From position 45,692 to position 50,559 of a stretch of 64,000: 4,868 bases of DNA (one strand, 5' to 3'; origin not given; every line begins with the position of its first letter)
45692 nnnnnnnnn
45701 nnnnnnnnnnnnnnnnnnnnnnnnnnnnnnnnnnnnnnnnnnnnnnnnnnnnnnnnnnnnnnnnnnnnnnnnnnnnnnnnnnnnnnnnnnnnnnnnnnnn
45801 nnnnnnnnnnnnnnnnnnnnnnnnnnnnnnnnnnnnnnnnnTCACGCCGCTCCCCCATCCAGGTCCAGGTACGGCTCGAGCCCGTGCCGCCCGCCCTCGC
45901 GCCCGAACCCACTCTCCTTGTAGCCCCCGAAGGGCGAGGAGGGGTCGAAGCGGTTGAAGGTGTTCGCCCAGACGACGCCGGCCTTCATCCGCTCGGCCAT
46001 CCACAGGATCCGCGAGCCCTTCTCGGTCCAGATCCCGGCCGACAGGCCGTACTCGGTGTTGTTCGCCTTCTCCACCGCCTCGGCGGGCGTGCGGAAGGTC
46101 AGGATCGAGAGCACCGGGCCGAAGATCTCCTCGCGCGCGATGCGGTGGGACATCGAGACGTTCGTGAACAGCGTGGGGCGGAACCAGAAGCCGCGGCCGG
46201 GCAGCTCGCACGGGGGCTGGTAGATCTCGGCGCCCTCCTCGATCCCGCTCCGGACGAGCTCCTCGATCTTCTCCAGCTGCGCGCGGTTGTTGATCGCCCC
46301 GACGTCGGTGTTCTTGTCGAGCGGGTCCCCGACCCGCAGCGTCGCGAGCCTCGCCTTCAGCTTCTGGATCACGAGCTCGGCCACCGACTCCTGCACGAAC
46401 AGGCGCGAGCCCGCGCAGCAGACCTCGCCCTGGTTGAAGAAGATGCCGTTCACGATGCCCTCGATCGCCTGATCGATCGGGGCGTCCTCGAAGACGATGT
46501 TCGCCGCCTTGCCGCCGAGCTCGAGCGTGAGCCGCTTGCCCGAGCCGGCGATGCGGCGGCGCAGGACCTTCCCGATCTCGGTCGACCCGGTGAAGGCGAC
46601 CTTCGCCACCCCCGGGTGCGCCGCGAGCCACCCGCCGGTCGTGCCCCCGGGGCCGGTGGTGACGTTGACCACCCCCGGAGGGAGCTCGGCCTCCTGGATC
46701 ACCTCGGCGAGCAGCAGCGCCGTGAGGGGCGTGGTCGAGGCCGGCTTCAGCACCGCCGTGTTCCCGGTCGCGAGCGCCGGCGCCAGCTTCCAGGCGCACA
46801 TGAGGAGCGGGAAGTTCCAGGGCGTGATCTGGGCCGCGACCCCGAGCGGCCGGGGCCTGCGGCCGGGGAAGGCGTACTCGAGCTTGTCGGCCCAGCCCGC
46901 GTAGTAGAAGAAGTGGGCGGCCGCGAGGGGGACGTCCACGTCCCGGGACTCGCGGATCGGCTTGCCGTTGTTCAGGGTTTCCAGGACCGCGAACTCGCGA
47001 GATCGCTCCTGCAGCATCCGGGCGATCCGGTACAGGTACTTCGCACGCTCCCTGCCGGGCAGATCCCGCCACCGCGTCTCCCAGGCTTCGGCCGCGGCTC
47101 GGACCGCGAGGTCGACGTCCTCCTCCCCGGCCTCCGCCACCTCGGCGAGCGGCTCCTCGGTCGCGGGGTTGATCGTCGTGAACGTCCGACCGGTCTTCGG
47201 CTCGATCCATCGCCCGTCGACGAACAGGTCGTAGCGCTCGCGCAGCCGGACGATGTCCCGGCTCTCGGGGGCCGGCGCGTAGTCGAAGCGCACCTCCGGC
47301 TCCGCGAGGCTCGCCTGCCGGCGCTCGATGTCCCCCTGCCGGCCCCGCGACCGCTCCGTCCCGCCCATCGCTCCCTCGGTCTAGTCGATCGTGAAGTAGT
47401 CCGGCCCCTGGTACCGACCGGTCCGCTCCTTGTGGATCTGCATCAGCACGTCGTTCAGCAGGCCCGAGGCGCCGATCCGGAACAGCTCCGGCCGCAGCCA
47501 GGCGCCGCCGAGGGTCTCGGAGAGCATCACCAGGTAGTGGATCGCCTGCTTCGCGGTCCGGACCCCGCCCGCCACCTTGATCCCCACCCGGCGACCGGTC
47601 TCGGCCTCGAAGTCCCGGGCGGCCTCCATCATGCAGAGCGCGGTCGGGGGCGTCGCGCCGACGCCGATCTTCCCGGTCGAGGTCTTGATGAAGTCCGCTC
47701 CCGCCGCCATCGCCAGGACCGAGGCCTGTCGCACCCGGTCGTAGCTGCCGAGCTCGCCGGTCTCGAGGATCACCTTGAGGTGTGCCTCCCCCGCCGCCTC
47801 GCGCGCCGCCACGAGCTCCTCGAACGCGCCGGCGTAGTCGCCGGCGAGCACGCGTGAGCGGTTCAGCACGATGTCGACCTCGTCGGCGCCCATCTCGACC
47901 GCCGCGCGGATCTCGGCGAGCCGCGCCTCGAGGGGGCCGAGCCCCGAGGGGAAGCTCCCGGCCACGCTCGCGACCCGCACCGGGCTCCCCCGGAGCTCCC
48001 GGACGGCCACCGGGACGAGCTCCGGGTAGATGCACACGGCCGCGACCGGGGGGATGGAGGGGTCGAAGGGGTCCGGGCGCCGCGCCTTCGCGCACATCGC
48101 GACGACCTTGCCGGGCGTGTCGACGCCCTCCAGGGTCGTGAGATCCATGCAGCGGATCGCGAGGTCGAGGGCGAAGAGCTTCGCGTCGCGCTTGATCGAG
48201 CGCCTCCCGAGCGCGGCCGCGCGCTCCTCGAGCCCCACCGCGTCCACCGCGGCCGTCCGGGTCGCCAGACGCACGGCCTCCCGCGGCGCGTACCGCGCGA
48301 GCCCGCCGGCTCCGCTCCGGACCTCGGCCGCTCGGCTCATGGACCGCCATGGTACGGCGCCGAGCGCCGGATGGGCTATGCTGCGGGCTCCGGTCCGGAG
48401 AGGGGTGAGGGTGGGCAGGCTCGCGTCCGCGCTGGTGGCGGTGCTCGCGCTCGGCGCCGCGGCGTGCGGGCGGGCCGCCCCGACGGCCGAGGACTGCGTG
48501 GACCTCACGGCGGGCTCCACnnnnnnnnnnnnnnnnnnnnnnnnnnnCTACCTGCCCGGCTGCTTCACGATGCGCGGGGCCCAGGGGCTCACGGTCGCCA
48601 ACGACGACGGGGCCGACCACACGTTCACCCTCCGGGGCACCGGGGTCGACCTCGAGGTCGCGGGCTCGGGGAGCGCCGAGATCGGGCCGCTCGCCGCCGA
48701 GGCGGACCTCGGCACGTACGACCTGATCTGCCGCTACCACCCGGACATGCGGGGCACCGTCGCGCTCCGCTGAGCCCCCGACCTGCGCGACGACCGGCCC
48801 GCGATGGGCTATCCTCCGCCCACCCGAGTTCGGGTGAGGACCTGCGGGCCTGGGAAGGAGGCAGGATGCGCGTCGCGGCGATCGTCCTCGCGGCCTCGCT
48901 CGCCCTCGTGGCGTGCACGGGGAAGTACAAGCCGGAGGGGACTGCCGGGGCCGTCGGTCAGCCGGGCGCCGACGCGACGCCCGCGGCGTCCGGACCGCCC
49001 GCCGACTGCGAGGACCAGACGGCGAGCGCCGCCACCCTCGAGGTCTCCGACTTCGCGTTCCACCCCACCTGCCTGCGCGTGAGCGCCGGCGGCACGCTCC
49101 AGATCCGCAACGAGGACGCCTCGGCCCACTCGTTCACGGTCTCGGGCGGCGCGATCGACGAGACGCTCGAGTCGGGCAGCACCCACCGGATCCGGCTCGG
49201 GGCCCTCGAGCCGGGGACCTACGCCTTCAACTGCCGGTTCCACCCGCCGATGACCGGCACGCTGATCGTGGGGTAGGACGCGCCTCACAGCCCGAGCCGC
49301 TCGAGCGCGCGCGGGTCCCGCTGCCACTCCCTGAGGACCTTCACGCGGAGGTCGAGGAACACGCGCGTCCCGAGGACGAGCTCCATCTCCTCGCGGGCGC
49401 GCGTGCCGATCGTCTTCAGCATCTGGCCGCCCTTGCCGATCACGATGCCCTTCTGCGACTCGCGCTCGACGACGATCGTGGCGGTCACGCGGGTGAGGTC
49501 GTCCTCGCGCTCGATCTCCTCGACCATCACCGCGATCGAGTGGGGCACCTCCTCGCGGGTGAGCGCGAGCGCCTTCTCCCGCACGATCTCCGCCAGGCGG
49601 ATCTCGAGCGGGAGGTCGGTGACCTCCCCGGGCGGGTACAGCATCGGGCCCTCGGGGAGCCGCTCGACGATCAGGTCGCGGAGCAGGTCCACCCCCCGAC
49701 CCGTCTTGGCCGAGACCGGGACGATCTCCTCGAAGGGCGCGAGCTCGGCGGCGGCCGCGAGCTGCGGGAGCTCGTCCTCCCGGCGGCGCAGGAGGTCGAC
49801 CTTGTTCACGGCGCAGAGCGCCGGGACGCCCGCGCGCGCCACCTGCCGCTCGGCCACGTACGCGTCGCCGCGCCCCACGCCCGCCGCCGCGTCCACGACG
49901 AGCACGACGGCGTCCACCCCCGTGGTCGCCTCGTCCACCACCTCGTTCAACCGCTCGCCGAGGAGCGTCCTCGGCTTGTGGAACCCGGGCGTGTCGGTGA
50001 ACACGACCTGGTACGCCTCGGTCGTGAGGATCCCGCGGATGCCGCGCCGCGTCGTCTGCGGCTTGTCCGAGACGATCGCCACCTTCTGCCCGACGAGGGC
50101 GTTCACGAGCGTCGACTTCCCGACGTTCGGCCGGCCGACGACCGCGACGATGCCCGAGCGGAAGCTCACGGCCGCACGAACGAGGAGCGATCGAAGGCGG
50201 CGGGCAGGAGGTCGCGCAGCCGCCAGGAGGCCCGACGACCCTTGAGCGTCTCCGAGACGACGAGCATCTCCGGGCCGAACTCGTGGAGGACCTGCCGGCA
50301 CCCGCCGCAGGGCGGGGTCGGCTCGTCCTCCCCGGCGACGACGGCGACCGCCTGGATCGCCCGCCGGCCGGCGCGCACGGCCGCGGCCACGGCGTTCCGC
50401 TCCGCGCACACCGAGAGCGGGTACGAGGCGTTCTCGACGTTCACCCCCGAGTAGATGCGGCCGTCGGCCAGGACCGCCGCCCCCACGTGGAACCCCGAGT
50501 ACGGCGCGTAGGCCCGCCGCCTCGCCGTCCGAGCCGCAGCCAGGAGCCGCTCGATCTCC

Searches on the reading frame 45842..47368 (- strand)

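Call 35: search_protein_families(library=pfam, proteins=[window:45842-47368:-], max_evalue=0.00001)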
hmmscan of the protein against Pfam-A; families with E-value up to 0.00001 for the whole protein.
window:45842-47368:- (508 aa): 1 family
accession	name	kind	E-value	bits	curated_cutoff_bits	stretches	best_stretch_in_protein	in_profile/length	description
PF00171.27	Aldedh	-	8.6e-164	545.9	23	1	54-502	1-457/461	Aldehyde dehydrogenase family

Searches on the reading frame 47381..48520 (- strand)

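Call 35: search_protein_families(library=pfam, proteins=[window:47381-48520:-], max_evalue=0.00001)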
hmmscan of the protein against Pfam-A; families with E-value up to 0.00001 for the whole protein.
window:47381-48520:- (379 aa): 1 family
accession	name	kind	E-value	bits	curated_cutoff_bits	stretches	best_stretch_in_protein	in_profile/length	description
PF01791.15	DeoC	-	1e-20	74.8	23.8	1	122-327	3-212/229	DeoC/LacD family aldolase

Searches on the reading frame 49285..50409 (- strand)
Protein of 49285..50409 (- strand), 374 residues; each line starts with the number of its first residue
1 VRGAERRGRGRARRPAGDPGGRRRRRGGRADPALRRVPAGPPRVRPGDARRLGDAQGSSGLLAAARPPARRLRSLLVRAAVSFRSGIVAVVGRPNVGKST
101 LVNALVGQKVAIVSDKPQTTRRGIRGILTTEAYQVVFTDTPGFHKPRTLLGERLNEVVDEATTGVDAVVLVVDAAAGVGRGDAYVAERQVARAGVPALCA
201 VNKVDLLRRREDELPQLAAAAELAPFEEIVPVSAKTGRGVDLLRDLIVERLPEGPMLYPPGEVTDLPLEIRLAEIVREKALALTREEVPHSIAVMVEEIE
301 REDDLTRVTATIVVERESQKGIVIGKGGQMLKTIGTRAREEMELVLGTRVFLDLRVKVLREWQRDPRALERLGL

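Call 35: search_protein_families(library=pfam, proteins=[window:49285-50409:-], max_evalue=0.00001)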
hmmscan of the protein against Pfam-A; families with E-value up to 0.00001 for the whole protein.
window:49285-50409:- (374 aa): 6 families
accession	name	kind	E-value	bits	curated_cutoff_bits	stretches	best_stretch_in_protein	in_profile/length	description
PF01926.29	MMR_HSR1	-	2.3e-23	82.9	21.9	1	88-203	2-113/113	50S ribosome-binding GTPase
PF07650.23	KH_2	-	2.4e-19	69.4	22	1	287-363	1-78/78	KH domain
PF02421.24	FeoB_N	-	9.9e-14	51.6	27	1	88-245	3-154/156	Ferrous iron transport protein B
PF00009.33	GTP_EFTU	-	3.7e-12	46.7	26.5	1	88-252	6-187/188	Elongation factor Tu GTP binding domain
PF00350.29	Dynamin_N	-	1.4e-10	41.9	27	0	88-121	1-34/168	Dynamin family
PF03193.22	RsgA_GTPase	-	1.8e-08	34.8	30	0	83-146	104-171/174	RsgA GTPase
